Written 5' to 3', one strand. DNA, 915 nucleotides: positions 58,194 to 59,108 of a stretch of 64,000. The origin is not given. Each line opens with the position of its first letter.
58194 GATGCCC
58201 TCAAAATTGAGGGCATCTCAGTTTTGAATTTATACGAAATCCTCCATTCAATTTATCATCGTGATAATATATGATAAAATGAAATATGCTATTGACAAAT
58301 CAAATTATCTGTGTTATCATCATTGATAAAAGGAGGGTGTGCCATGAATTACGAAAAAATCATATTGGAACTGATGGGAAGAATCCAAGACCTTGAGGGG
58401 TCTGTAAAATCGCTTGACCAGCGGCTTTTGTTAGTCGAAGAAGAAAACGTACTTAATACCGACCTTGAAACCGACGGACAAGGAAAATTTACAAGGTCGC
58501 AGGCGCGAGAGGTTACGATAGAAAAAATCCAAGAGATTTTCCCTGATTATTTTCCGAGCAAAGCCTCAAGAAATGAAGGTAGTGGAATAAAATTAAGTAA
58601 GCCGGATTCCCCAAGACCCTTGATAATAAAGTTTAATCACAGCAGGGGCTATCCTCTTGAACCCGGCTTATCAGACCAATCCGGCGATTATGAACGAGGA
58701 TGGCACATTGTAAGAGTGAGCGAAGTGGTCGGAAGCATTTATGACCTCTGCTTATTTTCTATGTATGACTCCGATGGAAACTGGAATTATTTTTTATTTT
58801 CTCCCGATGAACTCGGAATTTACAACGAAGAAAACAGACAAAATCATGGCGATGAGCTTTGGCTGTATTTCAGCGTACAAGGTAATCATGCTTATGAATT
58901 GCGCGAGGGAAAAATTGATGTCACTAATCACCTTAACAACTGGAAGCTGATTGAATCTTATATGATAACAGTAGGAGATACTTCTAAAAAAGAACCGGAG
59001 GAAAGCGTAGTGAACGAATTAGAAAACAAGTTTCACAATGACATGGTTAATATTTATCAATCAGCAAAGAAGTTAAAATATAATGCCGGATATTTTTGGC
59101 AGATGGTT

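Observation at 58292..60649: AT-rich four-gene cassette between tRNA-Ser and a transposon end (unknown protein + DUF6884-like + GIY-YIG nuclease + EF-hand tail-anchored peptide): candidate uncharacterised defence or addiction system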

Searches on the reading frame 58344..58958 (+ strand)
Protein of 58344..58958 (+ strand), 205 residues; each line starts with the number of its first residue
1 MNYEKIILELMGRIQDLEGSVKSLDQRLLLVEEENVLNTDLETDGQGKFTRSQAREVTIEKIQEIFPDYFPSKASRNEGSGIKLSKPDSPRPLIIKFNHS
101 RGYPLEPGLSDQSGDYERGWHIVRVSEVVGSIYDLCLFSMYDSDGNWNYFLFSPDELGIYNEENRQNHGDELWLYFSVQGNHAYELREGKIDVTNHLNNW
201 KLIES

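Call 31: search_solved_structures(query=A1, max_evalue=10, show_alignments=2)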
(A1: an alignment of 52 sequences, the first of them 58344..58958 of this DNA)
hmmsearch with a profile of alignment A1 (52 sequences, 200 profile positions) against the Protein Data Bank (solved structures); distinct sequences matched with E-value up to 10: 17.
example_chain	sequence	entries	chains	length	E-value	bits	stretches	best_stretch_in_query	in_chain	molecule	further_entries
5apz_A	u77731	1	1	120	0.005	19.8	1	8-57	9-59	GENERAL CONTROL PROTEIN GCN4, NOR1 TCAR0761, GENERAL CONTROL PROTEIN GCN4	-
7o92_A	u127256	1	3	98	0.0081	19.1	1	8-52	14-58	hypothetical protein UY81_C0065G0003 residues 18-54 from Candidatus Giovannonibacteria bac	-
5apu_A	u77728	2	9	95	0.04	16.8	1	8-39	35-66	GENERAL CONTROL PROTEIN GCN4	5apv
5apw_A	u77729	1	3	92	0.057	16.3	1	8-38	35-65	GENERAL CONTROL PROTEIN GCN4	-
5apx_A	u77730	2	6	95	0.06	16.3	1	8-39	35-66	GENERAL CONTROL PROTEIN GCN4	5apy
5aps_A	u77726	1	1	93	0.077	15.9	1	8-40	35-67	GENERAL CONTROL PROTEIN GCN4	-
5apt_A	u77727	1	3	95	0.093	15.6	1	8-39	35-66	GENERAL CONTROL PROTEIN GCN4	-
5apq_A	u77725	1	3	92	0.15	15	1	8-38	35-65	GENERAL CONTROL PROTEIN GCN4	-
1zbt_A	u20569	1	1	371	0.15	14.9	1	41-76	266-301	Peptide chain release factor 1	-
4iaq_A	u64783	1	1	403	0.97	12.3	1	3-72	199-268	Chimera protein of human 5-hydroxytryptamine receptor 1B and E. Coli soluble cytochrome b5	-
7c61_A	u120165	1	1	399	0.99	12.3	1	3-73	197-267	5-hydroxytryptamine receptor 1B,Soluble cytochrome b562,5-hydroxytryptamine receptor 1B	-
4iar_A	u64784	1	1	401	1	12.3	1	3-73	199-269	Chimera protein of human 5-hydroxytryptamine receptor 1B and E. Coli soluble cytochrome b5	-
1m62_A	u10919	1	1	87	1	12.2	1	6-65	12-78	BAG-family molecular chaperone regulator-4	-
1ntv_A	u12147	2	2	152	1.1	12.1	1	86-149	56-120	Disabled homolog 1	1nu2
2k48_A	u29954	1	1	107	1.2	12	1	11-68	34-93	Nucleoprotein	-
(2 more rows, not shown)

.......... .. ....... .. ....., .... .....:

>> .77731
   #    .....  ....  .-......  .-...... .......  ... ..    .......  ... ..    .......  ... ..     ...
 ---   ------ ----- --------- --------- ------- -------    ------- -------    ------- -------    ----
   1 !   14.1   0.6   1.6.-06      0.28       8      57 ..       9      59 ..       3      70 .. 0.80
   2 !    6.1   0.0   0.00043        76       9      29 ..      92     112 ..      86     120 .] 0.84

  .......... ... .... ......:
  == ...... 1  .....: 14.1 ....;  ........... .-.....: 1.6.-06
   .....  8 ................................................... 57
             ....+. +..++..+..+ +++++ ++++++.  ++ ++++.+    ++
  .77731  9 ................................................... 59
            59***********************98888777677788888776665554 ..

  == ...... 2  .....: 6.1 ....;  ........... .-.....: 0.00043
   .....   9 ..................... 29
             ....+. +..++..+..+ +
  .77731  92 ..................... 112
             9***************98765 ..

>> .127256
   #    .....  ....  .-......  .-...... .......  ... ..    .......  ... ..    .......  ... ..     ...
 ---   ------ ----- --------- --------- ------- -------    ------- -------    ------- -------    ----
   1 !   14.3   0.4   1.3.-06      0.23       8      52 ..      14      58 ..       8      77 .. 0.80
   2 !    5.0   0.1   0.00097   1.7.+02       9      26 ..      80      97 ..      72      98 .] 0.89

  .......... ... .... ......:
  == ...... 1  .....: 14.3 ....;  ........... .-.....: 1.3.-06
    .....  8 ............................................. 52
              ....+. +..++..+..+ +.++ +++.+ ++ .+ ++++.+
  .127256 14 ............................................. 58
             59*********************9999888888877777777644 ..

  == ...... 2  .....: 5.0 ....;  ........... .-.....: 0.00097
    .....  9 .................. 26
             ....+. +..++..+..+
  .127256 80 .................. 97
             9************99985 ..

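Call 33: predict_structure(alignment_id=A1)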
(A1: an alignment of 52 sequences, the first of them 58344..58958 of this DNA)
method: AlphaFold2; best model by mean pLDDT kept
length: 205 residues; sequences in the alignment: 52
mean_pLDDT: 85.7   pTM: 0.72
mean pLDDT of the five models: 85.7, 84.9, 84.8, 84.8, 82.0
residues with pLDDT >= 90: 132; 70-90: 42; 50-70: 16; < 50: 15
segments of 3 or more residues with pLDDT < 50: 32-46
pLDDT, mean of each block of 10 residues (from residue 1): 88 92 78 42 53 95 97 90 94 95 67 71 93 96 92 96 90 93 92 97 91
secondary structure, 60 per line:
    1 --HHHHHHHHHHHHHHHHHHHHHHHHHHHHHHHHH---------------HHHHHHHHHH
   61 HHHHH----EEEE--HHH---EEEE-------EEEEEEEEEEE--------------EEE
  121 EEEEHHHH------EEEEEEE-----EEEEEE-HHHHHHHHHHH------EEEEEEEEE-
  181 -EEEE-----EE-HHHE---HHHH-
elements in order: H3-35 H51-65 E70-73 E82-85 E93-103 E118-124 H125-128 E135-141 E147-152 H154-164 E171-179 E182-185 H201-204

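Call 37: search_protein_representatives(alignment_id=A1)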
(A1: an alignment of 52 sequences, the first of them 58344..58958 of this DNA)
Query: 52 sequences, 200 profile positions. Proteins with E-value up to 0.001 (for the whole library): 197; up to 1e-10: 92; up to 1e-30: 28. The best 150 are listed.
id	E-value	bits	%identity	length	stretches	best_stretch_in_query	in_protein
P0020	9.5e-92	322.5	-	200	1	1-200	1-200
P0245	8.5e-82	290.0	-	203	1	1-199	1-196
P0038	1.9e-71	256.2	-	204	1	1-199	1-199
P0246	6.9e-64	231.6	-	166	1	45-200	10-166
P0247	2.7e-63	229.6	-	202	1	1-199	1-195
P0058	3.5e-62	226.0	-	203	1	1-200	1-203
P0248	3.4e-61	222.8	-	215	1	1-199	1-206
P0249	1.9e-60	220.3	-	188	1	1-200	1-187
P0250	4.3e-59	215.9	-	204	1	1-199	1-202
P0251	1.7e-51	191.1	-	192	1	1-199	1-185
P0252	9.5e-50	185.4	-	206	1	2-199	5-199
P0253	4.4e-45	170.2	-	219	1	1-199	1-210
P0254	9.0e-40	152.8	-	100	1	1-101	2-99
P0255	1.5e-38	148.8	-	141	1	59-199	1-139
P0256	2.9e-38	147.9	-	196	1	1-198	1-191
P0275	7.8e-26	107.3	-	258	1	1-195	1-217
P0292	1.7e-20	89.9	-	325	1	4-199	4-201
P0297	1.6e-18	83.4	-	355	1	6-160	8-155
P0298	1.7e-18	83.4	-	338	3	90-180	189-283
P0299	1.1e-17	80.7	-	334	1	1-200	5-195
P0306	2.6e-15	73.0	-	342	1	9-161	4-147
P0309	6.1e-15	71.8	-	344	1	4-186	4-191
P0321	3.3e-13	66.1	-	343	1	12-186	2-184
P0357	6.0e-07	45.7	-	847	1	91-198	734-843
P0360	1.1e-06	44.8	-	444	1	84-199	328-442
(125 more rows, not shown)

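Call 40: search_protein_families(library=pfam, proteins=[P0292, P0297, P0299, P0306, P0309, P0321, P0357, P0360, P0298, P0275], max_evalue=0.01)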
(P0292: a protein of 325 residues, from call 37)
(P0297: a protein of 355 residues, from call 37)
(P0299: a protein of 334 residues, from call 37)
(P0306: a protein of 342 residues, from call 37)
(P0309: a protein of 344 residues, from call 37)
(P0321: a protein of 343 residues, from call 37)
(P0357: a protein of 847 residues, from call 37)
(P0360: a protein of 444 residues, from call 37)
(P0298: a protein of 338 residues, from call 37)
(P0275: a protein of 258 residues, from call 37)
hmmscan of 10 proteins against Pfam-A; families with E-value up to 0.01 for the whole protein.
P0292 (325 aa): 0 families

P0297 (355 aa): 0 families

P0299 (334 aa): 1 family
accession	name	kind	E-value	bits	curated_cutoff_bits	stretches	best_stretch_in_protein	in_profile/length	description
PF03285.20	Paralemmin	-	0.0092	15.9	27.3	0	8-112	60-158/333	Paralemmin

P0306 (342 aa): 1 family
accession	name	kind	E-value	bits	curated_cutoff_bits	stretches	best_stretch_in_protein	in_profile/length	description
PF12745.12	HGTP_anticodon2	-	0.01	15.9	24.4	0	124-167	52-96/261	Anticodon binding domain of tRNAs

P0309 (344 aa): 0 families

P0321 (343 aa): 0 families

P0357 (847 aa): 2 families
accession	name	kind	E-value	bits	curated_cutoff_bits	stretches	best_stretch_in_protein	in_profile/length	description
PF03235.19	GmrSD_N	-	1.4e-35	123.6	33.2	1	10-219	3-199/199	GmrSD restriction endonuclease, N-terminal domain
PF07510.16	GmrSD_C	-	1.7e-24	86.7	23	1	412-552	2-137/138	GmrSD restriction endonucleases, C-terminal domain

P0360 (444 aa): 1 family
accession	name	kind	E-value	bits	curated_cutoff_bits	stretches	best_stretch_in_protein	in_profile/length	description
PF07510.16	GmrSD_C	-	2.3e-25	89.5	23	1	2-140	4-137/138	GmrSD restriction endonucleases, C-terminal domain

P0298 (338 aa): 0 families

P0275 (258 aa): 0 families

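Call 58: find_related_loci(query=A1, collection=metagenome_contigs, flank=6000)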
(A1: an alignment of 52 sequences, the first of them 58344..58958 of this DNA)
Query A1 (205 aa) in metagenome_contigs; peptide patterns used: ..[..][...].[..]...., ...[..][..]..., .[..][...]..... (x = any residue, [..] = any of these).
598 stretches matched a pattern; 47 encode a relative of the query (tblastn E <= 1e-3); 45 distinct loci.
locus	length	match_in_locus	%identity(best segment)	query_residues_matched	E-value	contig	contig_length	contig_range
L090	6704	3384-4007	59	1-205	6e-77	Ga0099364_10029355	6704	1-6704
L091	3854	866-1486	55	1-203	1e-68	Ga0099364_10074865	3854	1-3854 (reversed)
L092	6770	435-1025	51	1-204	6e-64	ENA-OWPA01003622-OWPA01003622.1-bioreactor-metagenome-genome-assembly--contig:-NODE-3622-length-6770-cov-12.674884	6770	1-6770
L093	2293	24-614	51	1-204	6e-65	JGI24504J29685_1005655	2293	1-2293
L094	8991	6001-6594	51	1-203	7e-64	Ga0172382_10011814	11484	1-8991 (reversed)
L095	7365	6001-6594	50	1-203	8e-59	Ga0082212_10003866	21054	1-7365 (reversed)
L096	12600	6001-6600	46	1-204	1e-58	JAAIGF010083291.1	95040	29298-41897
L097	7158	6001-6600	46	1-204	2e-57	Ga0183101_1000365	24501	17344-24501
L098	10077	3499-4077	45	1-204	1e-55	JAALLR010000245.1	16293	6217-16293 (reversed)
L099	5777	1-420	55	59-204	3e-51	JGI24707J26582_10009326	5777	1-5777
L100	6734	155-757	42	1-204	2e-51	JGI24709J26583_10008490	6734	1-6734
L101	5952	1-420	55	59-204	3e-51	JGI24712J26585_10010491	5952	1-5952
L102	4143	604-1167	45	1-200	5e-50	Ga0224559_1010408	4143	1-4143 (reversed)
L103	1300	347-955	46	1-200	5e-45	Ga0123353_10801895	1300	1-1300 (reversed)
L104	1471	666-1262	42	1-203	1e-44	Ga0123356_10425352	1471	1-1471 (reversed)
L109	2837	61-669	36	1-204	2e-29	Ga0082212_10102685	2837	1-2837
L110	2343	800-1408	33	1-204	3e-29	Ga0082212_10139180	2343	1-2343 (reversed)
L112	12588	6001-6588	47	1-202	2e-55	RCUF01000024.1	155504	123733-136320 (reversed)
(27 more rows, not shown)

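Call 59: find_related_loci(query=A1, collection=viral_contigs, flank=6000)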
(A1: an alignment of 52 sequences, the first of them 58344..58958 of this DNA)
Query A1 (205 aa) in viral_contigs; peptide patterns used: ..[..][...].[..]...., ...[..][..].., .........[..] (x = any residue, [..] = any of these).
131 stretches matched a pattern; 6 encode a relative of the query (tblastn E <= 1e-3); 6 distinct loci.
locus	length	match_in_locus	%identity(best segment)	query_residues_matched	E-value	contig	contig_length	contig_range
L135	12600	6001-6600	49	1-204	3e-59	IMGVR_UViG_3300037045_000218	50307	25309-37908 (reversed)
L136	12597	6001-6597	46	1-204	2e-54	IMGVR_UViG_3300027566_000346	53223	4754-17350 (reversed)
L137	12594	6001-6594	28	1-203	3e-15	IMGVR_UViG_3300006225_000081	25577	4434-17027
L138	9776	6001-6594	28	1-203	3e-15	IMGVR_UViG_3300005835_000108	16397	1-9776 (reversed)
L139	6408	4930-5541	26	1-205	1e-11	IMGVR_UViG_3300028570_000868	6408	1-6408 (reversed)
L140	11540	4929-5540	26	1-205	1e-11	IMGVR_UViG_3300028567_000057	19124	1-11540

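Call 72: search_protein_families(library=pfam, proteins=[L091:1888-2769:+, L109:654-1541:+, L110:1418-2287:+, L090:4058-4393:+, L099:1143-1463:+, L099:904-1140:+, L112:6656-7966:+, L102:1361-2638:+], max_evalue=0.05)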
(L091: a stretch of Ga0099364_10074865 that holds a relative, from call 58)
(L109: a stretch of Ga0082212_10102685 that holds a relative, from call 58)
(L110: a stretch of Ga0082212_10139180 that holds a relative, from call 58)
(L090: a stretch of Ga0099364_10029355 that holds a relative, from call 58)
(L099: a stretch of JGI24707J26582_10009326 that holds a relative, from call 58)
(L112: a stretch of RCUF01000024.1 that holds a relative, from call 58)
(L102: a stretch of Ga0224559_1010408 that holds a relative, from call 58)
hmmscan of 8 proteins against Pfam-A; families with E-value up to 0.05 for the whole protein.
L091:1888-2769:+ (294 aa): 0 families

L109:654-1541:+ (296 aa): 1 family
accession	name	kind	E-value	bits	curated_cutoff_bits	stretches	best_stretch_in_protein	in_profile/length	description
PF12802.13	MarR_2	-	0.028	15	27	0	254-281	29-55/61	MarR family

L110:1418-2287:+ (290 aa): 0 families

L090:4058-4393:+ (112 aa): 0 families

L099:1143-1463:+ (107 aa): 0 families

L099:904-1140:+ (79 aa): 1 family
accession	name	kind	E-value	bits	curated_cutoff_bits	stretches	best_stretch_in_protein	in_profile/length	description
PF05066.19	HARE-HTH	-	0.00044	21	25.9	1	8-71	2-66/71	HB1, ASXL, restriction endonuclease HTH domain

L112:6656-7966:+ (437 aa): 3 families
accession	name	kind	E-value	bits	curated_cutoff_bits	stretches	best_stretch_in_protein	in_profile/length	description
PF09565.16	RE_NgoFVII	-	8.7e-08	32.1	23.8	1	72-140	76-150/162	NgoFVII restriction endonuclease N-terminal PLD domain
PF13091.12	PLDc_2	-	1.3e-06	28.7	27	1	66-133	59-126/132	PLD-like domain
PF13090.12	PP_kinase_C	-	0.0021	18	25.8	1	78-149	81-151/172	Polyphosphate kinase C-terminal domain 2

L102:1361-2638:+ (426 aa): 4 families
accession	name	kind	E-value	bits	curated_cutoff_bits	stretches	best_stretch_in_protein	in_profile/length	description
PF00145.23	DNA_methylase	-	2.6e-40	139.3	22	1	168-365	3-180/324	C-5 cytosine-specific DNA methylase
PF03852.21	Vsr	-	4e-22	78.3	27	1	17-80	11-74/74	DNA mismatch endonuclease Vsr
PF04480.18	DUF559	-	0.00018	21.8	20.6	1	107-147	68-108/109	Protein of unknown function (DUF559)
PF18741.7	MTES_1575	-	0.011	16.2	38.2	0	104-141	53-90/96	REase_MTES_1575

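Call 76: search_protein_families(library=padloc, proteins=[L091:1888-2769:+, L109:654-1541:+, L090:4058-4393:+, L109:1578-1880:+, L099:1143-1463:+, L090:4777-6258:+], max_evalue=0.01)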
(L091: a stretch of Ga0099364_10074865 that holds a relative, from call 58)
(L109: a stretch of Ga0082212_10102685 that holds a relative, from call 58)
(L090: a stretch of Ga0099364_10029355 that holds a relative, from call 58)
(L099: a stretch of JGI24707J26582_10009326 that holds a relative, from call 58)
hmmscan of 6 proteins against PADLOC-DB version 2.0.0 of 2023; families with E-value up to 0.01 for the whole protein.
L091:1888-2769:+ (294 aa): 0 families

L109:654-1541:+ (296 aa): 0 families

L090:4058-4393:+ (112 aa): 0 families

L109:1578-1880:+ (101 aa): 0 families

L099:1143-1463:+ (107 aa): 0 families

L090:4777-6258:+ (494 aa): 4 families
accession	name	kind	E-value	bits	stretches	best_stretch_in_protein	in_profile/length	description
PDLC04713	PDC-M57B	-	3.1e-70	234.1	1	146-349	4-208/211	-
PDLC04712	PDC-M57A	-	5.5e-42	141.4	1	1-135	1-135/138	-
PDLC04714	PDC-M57B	-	2.2e-17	61.5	1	149-330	16-212/238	-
PDLC02815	DpdC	-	0.0018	15.8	1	19-72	54-106/312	DpdC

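Call 101: fold_search(model_id=the predicted structure, library=pdb)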
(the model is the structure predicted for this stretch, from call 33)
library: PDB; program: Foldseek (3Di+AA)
matches with E <= 10: 607; with E <= 0.001: 0
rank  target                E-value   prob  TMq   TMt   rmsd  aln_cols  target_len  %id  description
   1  9qcc_Y                1.6e-03  0.95  0.29  0.18   7.0       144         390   14  Activated XauSPARDA filament assembly with bound dsDNA substrate (released 2025-12-17)
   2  9qcc_Q                2.2e-03  0.93  0.30  0.18   7.3       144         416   14  Activated XauSPARDA filament assembly with bound dsDNA substrate (released 2025-12-17)
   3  9jt2_B                3.1e-03  0.95  0.31  0.18   6.8       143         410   15  substrate-bound NbaSPARDA complexes (released 2025-04-02)
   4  9qcc_M                5.3e-03  0.89  0.30  0.19   7.0       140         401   13  Activated XauSPARDA filament assembly with bound dsDNA substrate (released 2025-12-17)
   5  9jsz_J                6.3e-03  0.97  0.32  0.19   6.3       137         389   12  active NbaSPARDA complexes (released 2025-04-02)
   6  9vx6_X                6.7e-03  0.90  0.30  0.19   6.8       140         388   12  Helical structure of gRNA-tDNA SPARDA complex (released 2026-01-14)
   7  9vx6_P                9.2e-03  0.87  0.30  0.18   7.3       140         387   11  Helical structure of gRNA-tDNA SPARDA complex (released 2026-01-14)
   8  9qcc_A                9.2e-03  0.84  0.31  0.18   7.2       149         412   13  Activated XauSPARDA filament assembly with bound dsDNA substrate (released 2025-12-17)
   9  9vx6_T                9.7e-03  0.75  0.28  0.17   8.0       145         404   13  Helical structure of gRNA-tDNA SPARDA complex (released 2026-01-14)
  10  1gef_A                1.1e-02  0.91  0.28  0.43  10.1       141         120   11  Crystal structure of the archaeal holliday junction resolvase HJC (released 2001-03-21)
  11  9jt2_F                1.6e-02  0.66  0.27  0.16   6.8       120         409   12  substrate-bound NbaSPARDA complexes (released 2025-04-02)
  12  6u76_A                3.5e-02  0.28  0.16  0.10  10.8       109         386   14  Structure of methanesulfinate monooxygenase MsuC from Pseudomonas fluorescens. (released 2020-11-11)
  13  1gef_B                5.1e-02  0.80  0.27  0.44   7.6       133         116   11  Crystal structure of the archaeal holliday junction resolvase HJC (released 2001-03-21)
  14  8q5o_B                5.1e-02  0.77  0.32  0.40   7.7       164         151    7  N-terminal domain of restriction endonuclease Eco15I with tetra-methylated target DNA. (released 2024-07-17)
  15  6uug_A                6.1e-02  0.21  0.17  0.11  10.9       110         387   14  Structure of methanesulfinate monooxygenase MsuC from Pseudomonas fluorescens at 1.69 angstrom resolution (released 2019-12-04)
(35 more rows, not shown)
